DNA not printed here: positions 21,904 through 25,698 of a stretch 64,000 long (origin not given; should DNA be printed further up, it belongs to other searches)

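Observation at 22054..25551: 1165-aa exported AMIN-repeat plus TPR protein coupled to motB: candidate periplasmic motor scaffold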

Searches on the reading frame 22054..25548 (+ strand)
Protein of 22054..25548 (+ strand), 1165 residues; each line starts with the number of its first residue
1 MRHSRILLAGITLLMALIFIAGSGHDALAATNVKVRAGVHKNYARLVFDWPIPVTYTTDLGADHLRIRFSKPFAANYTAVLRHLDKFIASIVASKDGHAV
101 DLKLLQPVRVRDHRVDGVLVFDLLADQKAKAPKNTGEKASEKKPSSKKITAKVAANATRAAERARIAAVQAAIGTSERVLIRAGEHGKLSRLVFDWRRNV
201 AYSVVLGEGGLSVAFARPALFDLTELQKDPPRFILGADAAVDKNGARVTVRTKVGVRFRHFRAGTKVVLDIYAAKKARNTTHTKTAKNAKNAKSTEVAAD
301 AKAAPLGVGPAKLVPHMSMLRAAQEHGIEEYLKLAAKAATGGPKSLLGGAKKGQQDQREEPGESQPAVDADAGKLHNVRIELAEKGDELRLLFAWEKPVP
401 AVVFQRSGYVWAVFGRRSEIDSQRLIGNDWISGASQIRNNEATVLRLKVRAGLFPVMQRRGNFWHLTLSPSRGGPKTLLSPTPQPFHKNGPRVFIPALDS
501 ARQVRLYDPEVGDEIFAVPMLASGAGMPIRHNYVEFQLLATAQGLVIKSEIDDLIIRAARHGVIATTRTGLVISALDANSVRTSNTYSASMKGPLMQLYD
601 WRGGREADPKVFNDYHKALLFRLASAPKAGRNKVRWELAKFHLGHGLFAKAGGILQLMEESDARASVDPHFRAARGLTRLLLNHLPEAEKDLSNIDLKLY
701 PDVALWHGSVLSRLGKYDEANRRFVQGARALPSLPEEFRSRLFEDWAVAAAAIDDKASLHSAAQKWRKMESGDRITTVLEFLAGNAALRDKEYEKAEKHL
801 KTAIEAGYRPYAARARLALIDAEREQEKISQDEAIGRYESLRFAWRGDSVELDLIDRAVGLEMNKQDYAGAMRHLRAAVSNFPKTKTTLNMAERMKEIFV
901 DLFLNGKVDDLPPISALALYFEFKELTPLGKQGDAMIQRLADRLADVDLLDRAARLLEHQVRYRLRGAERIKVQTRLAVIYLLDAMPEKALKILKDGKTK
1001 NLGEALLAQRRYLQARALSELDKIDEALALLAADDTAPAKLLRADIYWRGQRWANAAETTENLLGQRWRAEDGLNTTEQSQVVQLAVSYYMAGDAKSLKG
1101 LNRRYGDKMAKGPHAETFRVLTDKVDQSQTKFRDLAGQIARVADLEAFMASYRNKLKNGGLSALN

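Call 3: search_protein_families(library=pfam, proteins=[window:22054-25548:+], max_evalue=0.01)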
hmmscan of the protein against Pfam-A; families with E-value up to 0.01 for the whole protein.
window:22054-25548:+ (1165 aa): 2 families
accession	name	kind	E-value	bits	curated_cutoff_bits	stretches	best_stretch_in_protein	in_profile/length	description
PF07719.23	TPR_2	-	0.0016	18.8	27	0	782-805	6-29/34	Tetratricopeptide repeat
PF24837.1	AMIN-like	-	0.0045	17.5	27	0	33-50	4-21/129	AMIN-like domain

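Call 4: search_protein_families(library=ncbifam, proteins=[window:22054-25548:+], max_evalue=0.01)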
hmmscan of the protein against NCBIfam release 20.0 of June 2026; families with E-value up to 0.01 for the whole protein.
window:22054-25548:+ (1165 aa): 2 families
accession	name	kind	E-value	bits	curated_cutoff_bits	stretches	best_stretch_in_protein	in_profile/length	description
TIGR03302.1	OM_YfiO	subfamily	0.0036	16.8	81.4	0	782-831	38-88/239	outer membrane protein assembly factor BamD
NF033920.0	C39_PA2778_fam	equivalog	0.004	16.6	150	0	745-831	158-244/255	PA2778 family cysteine peptidase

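Call 5: find_homologous_proteins(query=window:22054-25548:+, max_evalue=0.001)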
Query window:22054-25548:+ (1165 aa): 225 proteins with E <= 0.001 among 8000 candidates; the best 120 are listed.
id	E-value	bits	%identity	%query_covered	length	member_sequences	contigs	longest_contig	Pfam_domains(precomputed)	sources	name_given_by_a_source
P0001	0.0e+0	2457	95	100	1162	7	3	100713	-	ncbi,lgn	-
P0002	0.0e+0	2086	81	100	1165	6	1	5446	-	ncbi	-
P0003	0.0e+0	2048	80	100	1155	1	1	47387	-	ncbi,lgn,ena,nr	ncbi:MAG: hypothetical protein O2967_08005 [Proteobacteria bacterium]|nr:hypothetical protein [Pseud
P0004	0.0e+0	2024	79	100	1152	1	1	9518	-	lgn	-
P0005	0.0e+0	1889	74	100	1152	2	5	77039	-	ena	-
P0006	0.0e+0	1851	74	100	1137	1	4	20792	-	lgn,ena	-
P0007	0.0e+0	1819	72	100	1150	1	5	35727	PF14559.13,PF12895.14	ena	-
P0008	0.0e+0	1746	69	98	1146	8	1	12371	-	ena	-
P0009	0.0e+0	1716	68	100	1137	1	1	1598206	PF07719.24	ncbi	-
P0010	0.0e+0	1490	73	81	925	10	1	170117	-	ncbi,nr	ncbi:MAG: hypothetical protein HOC44_18930, partial [Rhodospirillaceae bacterium]|nr:hypothetical pr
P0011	0.0e+0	1439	72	79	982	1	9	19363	PF20072.5,PF07719.24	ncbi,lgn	-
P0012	0.0e+0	1429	72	79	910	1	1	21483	-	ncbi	ncbi:MAG: hypothetical protein VCD66_15155 [Alphaproteobacteria bacterium]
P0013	7.7e-278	943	44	98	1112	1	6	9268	PF13432.13,PF24837.2,PF07719.24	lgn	-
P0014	1.2e-271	922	42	98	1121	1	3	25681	PF14559.13,PF24837.2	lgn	-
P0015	4.3e-246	838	41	98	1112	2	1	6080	-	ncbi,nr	ncbi:MAG TPA: tetratricopeptide repeat protein [Alphaproteobacteria bacterium]|nr:tetratricopeptide 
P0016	9.1e-239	813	39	97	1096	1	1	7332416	PF11741.14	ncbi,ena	-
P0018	2.1e-198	680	37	98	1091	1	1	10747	PF24837.2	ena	-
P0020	3.3e-156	540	32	98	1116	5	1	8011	PF13432.13,PF24837.2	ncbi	-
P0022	1.3e-148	515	35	67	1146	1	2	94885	PF14559.13,PF12895.14,PF24837.2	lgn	-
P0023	2.9e-148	514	31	85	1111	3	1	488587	PF13428.13,PF24837.2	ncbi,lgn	-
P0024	4.1e-145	503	32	97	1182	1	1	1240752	PF14559.13,PF24837.2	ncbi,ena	-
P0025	1.0e-144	502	30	99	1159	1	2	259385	PF24837.2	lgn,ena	-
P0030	4.5e-142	493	33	66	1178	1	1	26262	PF14559.13,PF24837.2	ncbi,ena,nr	ncbi:MAG TPA: tetratricopeptide repeat protein [Azospirillaceae bacterium]|nr:tetratricopeptide repe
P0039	7.8e-138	479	33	67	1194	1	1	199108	-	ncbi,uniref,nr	ncbi:hypothetical protein [Pelagibius marinus]|uniref:hypothetical protein n=1 Tax=Pelagibius marinu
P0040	1.2e-137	479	31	98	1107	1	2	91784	PF24837.2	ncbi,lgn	ncbi:MAG: hypothetical protein ACFCUW_00380 [Kiloniellaceae bacterium]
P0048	5.0e-134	467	30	99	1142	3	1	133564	PF14559.13,PF07719.24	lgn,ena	-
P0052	6.3e-133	463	31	99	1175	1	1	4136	PF24837.2,PF13174.13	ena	-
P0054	3.9e-132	460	31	67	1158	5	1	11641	PF24837.2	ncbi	-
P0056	8.5e-132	459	33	67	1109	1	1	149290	-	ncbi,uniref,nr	ncbi:lipopolysaccharide assembly protein LapB [Magnetospirillum sp. UT-4]|uniref:tetratricopeptide r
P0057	1.7e-131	458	32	67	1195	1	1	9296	PF24837.2,PF13174.13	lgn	-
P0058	3.1e-131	457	33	67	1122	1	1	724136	PF24837.2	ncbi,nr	ncbi:MAG: hypothetical protein NVV74_14665 [Magnetospirillum sp.]|nr:hypothetical protein [Magnetosp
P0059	1.3e-130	455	33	65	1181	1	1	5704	PF24837.2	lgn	-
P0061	4.8e-130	453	31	98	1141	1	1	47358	PF24837.2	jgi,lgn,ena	-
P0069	2.3e-128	448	32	67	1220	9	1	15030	PF24837.2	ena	-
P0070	4.1e-128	447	40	34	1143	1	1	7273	PF24837.2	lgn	-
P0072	2.4e-127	445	29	98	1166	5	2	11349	PF24837.2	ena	-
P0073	2.5e-127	444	31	68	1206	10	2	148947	PF24837.2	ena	-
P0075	3.9e-126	441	31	66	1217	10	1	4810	PF14559.13,PF13428.13,PF24837.2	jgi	jgi:hypothetical protein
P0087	1.1e-119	419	30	99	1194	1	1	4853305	PF12895.14,PF24837.2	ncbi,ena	-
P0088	1.8e-119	418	30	67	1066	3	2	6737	PF11741.14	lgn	-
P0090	8.5e-119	416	30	66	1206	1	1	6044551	PF24837.2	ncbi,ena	-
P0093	4.3e-117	411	32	64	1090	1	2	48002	PF24837.2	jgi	jgi:hypothetical protein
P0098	6.8e-114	400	32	64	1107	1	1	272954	PF24837.2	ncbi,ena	-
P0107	6.4e-109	383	32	65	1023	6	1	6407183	PF07719.24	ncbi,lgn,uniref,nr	ncbi:tetratricopeptide repeat protein [Skermanella mucosa]|uniref:tetratricopeptide repeat protein n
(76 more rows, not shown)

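Call 12: find_related_loci(query=A2, collection=genome_contigs, flank=10000)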
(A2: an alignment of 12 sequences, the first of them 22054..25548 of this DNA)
Query A2 (1165 aa) in genome_contigs; peptide patterns used: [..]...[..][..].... (x = any residue, [..] = any of these).
599 stretches matched a pattern (row limit reached: there are more); 590 encode a relative of the query (tblastn E <= 1e-3); the best 80 are kept; 80 distinct loci.
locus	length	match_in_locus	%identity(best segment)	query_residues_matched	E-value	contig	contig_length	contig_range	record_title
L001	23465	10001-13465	80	1-1165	0e+0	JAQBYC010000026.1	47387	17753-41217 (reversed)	MAG: Proteobacteria bacterium isolate casp150-mb.302 NODE_1948_length_47387_cov_0.153781, whole genome shotgun sequence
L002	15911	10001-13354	69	23-1165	0e+0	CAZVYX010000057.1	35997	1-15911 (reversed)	MAG TPA_asm: uncultured Rhodospirillaceae bacterium isolate SRP200020_co2_21 genome assembly, contig: NODE_1339_length_3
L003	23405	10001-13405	68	5-1165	0e+0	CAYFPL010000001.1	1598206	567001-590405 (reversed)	MAG TPA_asm: uncultured Rhodospirillaceae bacterium isolate ERP019367_co1_99 genome assembly, contig: NODE_1_length_1598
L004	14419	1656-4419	72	27-1165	0e+0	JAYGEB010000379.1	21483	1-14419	MAG: Alphaproteobacteria bacterium isolate OC6_4000m_MAG_82 OC6_4000m_contig_554956, whole genome shotgun sequence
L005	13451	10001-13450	80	1-1163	0e+0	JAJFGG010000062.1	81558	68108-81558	MAG: Alphaproteobacteria bacterium isolate OFTM58 OFTM58_61, whole genome shotgun sequence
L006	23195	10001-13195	39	33-1165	0e+0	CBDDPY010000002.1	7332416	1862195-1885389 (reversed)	MAG: Alphaproteobacteria bacterium isolate c8c04a1d-975f-49ae-a333-9dd0332b5757 genome assembly, contig: chromosome_2, w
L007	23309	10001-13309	34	4-1165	0e+0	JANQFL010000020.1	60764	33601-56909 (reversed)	MAG: Sneathiellales bacterium isolate PL23a_bin.86 k99_5132394, whole genome shotgun sequence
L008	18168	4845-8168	33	32-1162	0e+0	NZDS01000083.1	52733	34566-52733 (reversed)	MAG: Rhodospirillaceae bacterium isolate ARS1032 73010, whole genome shotgun sequence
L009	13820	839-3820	36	13-1157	2e-166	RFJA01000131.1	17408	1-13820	MAG: Alphaproteobacteria bacterium isolate J090 k99_649989, whole genome shotgun sequence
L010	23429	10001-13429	31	15-1165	2e-160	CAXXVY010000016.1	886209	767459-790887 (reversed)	MAG: Rhodospirillales bacterium isolate 2c1bb9af-74c6-4100-bff3-425e3d5e9a22 genome assembly, contig: contig_16, whole g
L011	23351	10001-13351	32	30-1165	1e-155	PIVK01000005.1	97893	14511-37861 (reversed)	MAG: Rhodospirillales bacterium isolate Glo_3 GloG15_CONTIG126, whole genome shotgun sequence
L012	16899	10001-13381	31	18-1165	8e-154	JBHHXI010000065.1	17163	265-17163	MAG: Rhodospirillales bacterium isolate D_2_bin.24 NODE_1144_length_17163_cov_9.594400, whole genome shotgun sequence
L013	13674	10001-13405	31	11-1165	3e-153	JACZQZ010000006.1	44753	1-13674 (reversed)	MAG: Proteobacteria bacterium isolate B18D1T1 B18D1T1_NODE72, whole genome shotgun sequence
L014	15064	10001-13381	31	3-1157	4e-153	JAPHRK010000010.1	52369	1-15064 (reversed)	MAG: Rhodospirillales bacterium isolate N2D-Bin_14 c_000000720991, whole genome shotgun sequence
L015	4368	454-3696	30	30-1161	5e-155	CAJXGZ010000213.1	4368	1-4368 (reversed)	MAG TPA_asm: uncultured Rhodospirillales bacterium isolate SRR4028170_bin.18_MetaBAT_v2.12.1_MAG genome assembly, contig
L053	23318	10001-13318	31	32-1165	2e-124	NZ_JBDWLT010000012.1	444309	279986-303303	MAG: Parvibaculum sp. isolate CI.26.M.D5_445_39 CI_26_M_D5_445_39_000000000012, whole genome shotgun sequence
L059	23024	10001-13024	32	1-1163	3e-123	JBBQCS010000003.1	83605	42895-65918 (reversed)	MAG: Alphaproteobacteria bacterium isolate Co_metawrap_1221 Cmw_1221_k141_25676631_length_83605_cov_27.8457, whole genom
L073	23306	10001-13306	29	7-1163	2e-121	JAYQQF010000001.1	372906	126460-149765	MAG: Alphaproteobacteria bacterium isolate SD3112_S42.concoct.075 NODE_1_length_372906_cov_15.3142, whole genome shotgun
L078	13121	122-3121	31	4-1163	2e-120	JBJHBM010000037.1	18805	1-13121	MAG: Alphaproteobacteria bacterium isolate SF2967_J5348.semibin_refined.035 NODE_2800_length_18805_cov_2.367919, whole g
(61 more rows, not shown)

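Call 28: search_dna_similar(query=window:22054-25548:+, collection=plasmids, mode=protein, max_evalue=0.001, max_rows=30)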
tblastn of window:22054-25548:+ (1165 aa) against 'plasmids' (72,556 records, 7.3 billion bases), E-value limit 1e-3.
Records with a match: 1; places in all: 1; records where one place covers at least 80% of the query: 0.
Best place of each record, by identity: <60% 1.
By first word of the organism name: Sphingobium 1.
By predicted mobility (MOB-suite, as given by PLSDB): conjugative 1.
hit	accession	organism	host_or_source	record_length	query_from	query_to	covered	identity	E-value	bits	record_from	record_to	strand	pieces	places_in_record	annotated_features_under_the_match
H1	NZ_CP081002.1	Sphingobium sp. V4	cell culture,soil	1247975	623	1122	43%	27.0%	2e-16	93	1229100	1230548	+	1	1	record has no annotation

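Call 29: search_solved_structures(query=A3, max_evalue=1)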
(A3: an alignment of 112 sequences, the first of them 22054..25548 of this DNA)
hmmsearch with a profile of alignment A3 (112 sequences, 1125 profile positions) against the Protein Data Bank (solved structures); distinct sequences matched with E-value up to 1: 57.
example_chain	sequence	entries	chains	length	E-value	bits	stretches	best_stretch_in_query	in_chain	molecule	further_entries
8bu0_A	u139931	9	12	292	7.4e-06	27.3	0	712-795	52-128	Consensus tetratricopeptide repeat protein | Crystal structure of an 8-repeat consensus TPR superhelix with Zinc. | Monomer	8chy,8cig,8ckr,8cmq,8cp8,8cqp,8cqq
4y6c_A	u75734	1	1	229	1.2e-05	26.5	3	577-625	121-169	ANSERINA PUTATIVE KINESIN LIGHT chain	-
3tgo_A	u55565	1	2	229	2.9e-05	25.3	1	670-874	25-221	UPF0169 lipoprotein yfiO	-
3q5m_A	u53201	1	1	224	2.9e-05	25.3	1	670-874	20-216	UPF0169 lipoprotein yfiO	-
8spr_D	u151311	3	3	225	3e-05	25.3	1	670-874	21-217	Outer membrane protein assembly factor BamD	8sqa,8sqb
28jl_D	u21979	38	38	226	3e-05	25.2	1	670-874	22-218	Outer membrane protein assembly factor BamD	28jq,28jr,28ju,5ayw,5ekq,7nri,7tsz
2wqh_A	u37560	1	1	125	3.2e-05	25.1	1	732-850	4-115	CTPR3Y3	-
7obi_A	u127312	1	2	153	3.7e-05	24.9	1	744-848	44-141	CTPR-rv4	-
5d0o_D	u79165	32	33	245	3.9e-05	24.9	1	670-874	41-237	Outer membrane protein assembly factor BamD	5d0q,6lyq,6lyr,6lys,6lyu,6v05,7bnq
8adg_D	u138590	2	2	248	4.1e-05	24.8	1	670-874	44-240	Outer membrane protein assembly factor BamD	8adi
2yhc_A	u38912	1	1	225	5e-05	24.5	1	670-874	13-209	UPF0169 LIPOPROTEIN YFIO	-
5ljo_D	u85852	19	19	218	6.7e-05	24.1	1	670-874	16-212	Outer membrane protein assembly factor BamD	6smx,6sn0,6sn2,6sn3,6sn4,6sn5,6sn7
9qhb_A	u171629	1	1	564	9.9e-05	23.5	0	713-846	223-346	Engineered tetratricopeptide repeat protein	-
4av2_A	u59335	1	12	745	0.00015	22.9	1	170-347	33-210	TYPE IV PILUS BIOGENESIS AND COMPETENCE PROTEIN PILQ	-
9sh1_A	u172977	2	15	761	0.0002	22.5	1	170-345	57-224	Type IV pilus biogenesis and competence protein PilQ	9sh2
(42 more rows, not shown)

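Call 30: get_annotated_region(hit=H1, flank=10000)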
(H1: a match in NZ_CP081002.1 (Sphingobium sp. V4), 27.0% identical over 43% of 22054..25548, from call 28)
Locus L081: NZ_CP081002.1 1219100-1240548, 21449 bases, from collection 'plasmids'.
description: Sphingobium sp. V4 plasmid unnamed1, complete sequence
organism: Sphingobium sp. V4 (NCBI taxid 3038927)
taxonomy: Bacteria; Pseudomonadota; Alphaproteobacteria; Sphingomonadales; Sphingomonadaceae; Sphingobium; Sphingobium sp. V4
host: -; source: cell culture,soil; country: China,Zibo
typing (MOB-suite, as given by PLSDB): conjugative; relaxase MOBP; mating-pair formation MPF_F
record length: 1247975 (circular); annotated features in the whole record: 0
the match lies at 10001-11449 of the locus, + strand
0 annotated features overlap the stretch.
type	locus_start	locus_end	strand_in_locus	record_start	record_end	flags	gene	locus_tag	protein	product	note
